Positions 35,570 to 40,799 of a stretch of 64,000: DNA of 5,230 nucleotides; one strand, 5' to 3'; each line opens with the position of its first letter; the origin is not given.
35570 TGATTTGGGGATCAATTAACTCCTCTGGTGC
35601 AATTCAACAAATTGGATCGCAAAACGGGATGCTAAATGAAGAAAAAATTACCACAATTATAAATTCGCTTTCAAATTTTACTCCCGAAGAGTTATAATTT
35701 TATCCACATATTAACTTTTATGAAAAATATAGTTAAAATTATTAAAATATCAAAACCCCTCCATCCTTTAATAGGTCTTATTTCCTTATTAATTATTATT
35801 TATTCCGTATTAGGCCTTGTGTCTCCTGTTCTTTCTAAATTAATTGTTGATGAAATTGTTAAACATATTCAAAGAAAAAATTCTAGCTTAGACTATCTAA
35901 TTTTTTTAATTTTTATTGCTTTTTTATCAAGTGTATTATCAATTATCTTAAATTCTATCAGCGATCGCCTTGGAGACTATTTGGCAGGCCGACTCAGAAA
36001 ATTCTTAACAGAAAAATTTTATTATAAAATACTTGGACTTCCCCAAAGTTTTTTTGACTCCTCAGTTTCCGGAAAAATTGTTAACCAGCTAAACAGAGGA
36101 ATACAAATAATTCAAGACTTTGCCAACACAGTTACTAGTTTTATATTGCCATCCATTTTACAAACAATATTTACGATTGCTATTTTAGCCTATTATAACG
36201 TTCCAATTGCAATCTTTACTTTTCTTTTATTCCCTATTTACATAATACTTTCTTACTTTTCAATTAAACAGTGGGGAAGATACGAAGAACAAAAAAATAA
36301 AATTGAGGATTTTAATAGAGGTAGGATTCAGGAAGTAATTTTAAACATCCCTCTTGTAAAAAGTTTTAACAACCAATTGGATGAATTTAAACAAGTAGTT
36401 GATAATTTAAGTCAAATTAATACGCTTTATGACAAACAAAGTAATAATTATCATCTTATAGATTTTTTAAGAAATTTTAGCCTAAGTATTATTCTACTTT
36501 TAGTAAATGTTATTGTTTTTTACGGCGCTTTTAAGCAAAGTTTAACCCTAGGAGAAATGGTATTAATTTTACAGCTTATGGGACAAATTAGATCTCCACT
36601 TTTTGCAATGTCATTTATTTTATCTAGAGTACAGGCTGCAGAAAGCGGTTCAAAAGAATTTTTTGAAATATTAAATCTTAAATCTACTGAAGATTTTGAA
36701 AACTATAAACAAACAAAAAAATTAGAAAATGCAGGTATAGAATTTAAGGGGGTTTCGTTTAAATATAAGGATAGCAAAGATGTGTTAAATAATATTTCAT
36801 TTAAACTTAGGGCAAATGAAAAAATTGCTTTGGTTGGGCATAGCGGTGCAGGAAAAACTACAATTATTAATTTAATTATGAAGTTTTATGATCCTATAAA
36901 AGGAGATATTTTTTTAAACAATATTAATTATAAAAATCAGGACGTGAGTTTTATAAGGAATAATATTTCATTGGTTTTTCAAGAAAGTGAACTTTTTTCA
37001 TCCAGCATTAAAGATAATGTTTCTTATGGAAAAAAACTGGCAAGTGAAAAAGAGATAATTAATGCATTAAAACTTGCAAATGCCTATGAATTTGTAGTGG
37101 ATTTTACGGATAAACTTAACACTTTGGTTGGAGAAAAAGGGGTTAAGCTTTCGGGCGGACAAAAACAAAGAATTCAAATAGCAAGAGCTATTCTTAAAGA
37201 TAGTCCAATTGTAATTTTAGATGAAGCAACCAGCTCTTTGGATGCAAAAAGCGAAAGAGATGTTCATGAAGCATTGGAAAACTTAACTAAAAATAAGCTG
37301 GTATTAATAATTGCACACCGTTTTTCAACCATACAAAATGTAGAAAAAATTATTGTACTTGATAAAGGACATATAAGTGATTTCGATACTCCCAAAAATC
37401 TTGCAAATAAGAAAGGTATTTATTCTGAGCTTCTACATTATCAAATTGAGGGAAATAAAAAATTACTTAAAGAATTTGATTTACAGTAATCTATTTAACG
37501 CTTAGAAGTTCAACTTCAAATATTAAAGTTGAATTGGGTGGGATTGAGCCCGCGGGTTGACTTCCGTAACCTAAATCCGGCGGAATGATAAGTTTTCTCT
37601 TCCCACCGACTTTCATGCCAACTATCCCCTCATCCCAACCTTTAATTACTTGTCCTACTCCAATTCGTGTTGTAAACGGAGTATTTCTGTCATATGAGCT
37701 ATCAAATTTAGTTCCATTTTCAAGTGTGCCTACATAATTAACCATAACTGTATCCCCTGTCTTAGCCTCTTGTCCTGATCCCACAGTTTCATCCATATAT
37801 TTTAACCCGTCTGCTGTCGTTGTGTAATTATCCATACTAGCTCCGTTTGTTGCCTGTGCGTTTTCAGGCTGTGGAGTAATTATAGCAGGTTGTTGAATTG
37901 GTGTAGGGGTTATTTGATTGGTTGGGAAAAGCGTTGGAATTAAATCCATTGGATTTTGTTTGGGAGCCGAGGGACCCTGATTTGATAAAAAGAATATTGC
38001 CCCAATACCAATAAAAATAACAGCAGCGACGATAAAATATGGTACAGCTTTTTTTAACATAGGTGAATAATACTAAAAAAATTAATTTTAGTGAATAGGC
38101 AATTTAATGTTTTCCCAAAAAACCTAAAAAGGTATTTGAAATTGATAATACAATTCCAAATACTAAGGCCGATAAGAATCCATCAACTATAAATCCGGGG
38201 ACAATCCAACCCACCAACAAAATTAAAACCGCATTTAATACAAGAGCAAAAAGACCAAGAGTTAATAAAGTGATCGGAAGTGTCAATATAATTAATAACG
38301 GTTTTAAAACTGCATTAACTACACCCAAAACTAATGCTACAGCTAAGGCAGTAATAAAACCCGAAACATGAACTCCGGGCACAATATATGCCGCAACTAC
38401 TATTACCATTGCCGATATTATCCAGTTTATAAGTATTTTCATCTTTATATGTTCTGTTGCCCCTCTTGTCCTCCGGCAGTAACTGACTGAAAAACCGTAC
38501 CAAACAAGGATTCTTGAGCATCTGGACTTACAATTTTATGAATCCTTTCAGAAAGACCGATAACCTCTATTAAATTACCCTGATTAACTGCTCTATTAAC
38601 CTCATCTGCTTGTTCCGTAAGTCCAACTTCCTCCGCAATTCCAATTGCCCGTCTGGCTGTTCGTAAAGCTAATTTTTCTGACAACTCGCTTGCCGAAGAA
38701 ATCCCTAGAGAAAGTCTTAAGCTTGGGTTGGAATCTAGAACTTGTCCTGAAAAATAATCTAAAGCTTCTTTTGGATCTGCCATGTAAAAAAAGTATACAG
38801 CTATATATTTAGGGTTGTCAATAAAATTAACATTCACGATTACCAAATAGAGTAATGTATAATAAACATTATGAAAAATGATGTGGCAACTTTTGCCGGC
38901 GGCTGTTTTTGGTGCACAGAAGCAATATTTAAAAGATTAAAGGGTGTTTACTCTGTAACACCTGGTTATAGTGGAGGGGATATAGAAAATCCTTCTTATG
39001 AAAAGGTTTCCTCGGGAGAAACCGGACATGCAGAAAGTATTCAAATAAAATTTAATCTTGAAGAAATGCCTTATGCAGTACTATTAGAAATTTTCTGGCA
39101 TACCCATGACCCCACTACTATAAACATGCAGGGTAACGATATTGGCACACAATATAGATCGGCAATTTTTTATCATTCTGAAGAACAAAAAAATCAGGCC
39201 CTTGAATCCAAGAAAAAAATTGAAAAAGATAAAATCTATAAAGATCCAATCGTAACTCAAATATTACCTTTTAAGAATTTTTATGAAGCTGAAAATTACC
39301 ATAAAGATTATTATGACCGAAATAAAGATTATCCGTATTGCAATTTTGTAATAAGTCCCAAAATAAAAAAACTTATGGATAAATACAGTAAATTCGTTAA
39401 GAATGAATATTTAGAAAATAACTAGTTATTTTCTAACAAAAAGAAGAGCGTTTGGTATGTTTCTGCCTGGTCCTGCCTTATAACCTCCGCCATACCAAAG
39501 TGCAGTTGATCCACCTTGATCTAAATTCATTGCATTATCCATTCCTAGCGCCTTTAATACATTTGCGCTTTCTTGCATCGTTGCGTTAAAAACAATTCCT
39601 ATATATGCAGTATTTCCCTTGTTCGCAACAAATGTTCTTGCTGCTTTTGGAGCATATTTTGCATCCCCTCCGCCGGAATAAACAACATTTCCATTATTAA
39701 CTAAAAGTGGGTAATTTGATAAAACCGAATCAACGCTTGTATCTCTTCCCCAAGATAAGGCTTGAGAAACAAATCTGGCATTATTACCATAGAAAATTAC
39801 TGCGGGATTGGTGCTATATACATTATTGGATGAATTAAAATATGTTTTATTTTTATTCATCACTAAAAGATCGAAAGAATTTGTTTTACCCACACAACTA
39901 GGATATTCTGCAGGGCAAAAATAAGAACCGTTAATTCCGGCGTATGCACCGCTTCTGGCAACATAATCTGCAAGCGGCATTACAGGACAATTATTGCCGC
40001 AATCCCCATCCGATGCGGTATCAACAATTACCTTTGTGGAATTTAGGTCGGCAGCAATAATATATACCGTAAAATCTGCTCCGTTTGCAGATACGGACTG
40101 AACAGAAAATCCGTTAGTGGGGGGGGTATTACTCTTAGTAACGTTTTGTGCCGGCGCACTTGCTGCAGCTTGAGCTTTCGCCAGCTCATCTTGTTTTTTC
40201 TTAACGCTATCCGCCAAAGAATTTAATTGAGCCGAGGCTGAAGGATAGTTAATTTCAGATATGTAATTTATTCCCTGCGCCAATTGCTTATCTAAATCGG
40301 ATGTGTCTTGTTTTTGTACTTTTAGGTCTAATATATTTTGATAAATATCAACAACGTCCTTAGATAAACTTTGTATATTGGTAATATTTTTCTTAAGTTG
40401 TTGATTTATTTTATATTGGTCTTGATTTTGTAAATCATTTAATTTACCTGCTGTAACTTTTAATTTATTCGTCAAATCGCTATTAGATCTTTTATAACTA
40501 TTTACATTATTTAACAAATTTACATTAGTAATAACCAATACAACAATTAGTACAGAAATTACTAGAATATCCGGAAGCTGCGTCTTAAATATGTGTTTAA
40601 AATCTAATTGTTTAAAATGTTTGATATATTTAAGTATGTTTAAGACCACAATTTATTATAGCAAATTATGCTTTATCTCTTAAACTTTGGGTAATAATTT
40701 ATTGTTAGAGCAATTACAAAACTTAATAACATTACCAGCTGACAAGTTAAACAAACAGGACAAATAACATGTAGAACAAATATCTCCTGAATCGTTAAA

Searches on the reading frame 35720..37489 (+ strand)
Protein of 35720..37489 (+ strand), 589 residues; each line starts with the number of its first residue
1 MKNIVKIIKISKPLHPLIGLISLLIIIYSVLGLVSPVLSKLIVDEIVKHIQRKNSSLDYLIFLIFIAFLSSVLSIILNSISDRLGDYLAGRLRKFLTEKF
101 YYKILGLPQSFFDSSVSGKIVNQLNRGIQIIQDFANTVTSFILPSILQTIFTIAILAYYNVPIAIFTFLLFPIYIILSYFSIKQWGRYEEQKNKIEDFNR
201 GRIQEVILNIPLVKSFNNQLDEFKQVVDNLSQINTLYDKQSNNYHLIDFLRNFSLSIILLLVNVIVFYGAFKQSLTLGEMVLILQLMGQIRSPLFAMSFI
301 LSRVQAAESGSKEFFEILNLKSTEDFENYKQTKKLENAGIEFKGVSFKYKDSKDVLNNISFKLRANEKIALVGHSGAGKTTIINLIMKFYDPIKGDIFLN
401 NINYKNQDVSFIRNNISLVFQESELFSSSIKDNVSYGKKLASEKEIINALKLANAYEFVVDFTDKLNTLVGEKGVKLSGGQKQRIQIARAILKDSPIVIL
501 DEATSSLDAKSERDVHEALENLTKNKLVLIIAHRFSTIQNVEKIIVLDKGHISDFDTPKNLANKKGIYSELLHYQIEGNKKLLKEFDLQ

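Call 10: search_protein_families(library=pfam, proteins=[window:35720-37489:+], max_evalue=0.001)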
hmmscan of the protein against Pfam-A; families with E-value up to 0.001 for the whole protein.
window:35720-37489:+ (589 aa): 5 families
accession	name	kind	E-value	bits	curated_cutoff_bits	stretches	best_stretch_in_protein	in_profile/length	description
PF00005.33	ABC_tran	-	6.8e-34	117.8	25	1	356-505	1-137/137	ABC transporter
PF00664.28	ABC_membrane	-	5.6e-29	102.1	28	1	20-294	3-274/274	ABC transporter transmembrane region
PF02463.25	SMC_N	-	3.4e-09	36.9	40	1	368-546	26-210/220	RecF/RecN/SMC N terminal domain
PF03193.22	RsgA_GTPase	-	4.1e-05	23.9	30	1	325-387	70-127/174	RsgA GTPase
PF00270.35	DEAD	-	0.00038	20.7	26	0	365-527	13-153/167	DEAD/DEAH box helicase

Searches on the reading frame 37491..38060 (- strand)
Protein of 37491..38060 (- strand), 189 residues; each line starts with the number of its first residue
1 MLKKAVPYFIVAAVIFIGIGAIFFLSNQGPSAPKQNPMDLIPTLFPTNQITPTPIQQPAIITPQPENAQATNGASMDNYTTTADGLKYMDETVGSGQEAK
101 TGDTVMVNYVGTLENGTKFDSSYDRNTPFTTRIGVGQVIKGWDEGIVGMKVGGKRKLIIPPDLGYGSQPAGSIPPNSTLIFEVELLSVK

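Call 10: search_protein_families(library=pfam, proteins=[window:37491-38060:-], max_evalue=0.001)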
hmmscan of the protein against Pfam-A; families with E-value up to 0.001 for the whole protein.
window:37491-38060:- (189 aa): 1 family
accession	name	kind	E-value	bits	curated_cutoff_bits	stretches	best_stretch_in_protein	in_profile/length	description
PF00254.34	FKBP_C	-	5.8e-38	129.6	21.1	1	97-186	3-94/94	FKBP-type peptidyl-prolyl cis-trans isomerase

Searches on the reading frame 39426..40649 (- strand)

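Call 10: search_protein_families(library=pfam, proteins=[window:39426-40649:-], max_evalue=0.001)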
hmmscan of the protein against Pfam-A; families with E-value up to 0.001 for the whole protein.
window:39426-40649:- (407 aa): 1 family
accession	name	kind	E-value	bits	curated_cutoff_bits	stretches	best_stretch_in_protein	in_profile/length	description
PF09992.14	NAGPA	-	4.8e-17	63.1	25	1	234-404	2-168/169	Phosphodiester glycosidase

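Call 52: search_protein_families(library=ncbifam, proteins=[window:39426-40649:-], max_evalue=0.001)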
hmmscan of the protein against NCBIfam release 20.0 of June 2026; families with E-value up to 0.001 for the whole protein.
window:39426-40649:- (407 aa): 1 family
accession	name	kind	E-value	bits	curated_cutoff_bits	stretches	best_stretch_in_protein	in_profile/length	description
NF041034.1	Rad50_Sulf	equivalog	0.00098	17.1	1000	0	46-159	551-664/872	DNA double-strand break repair ATPase Rad50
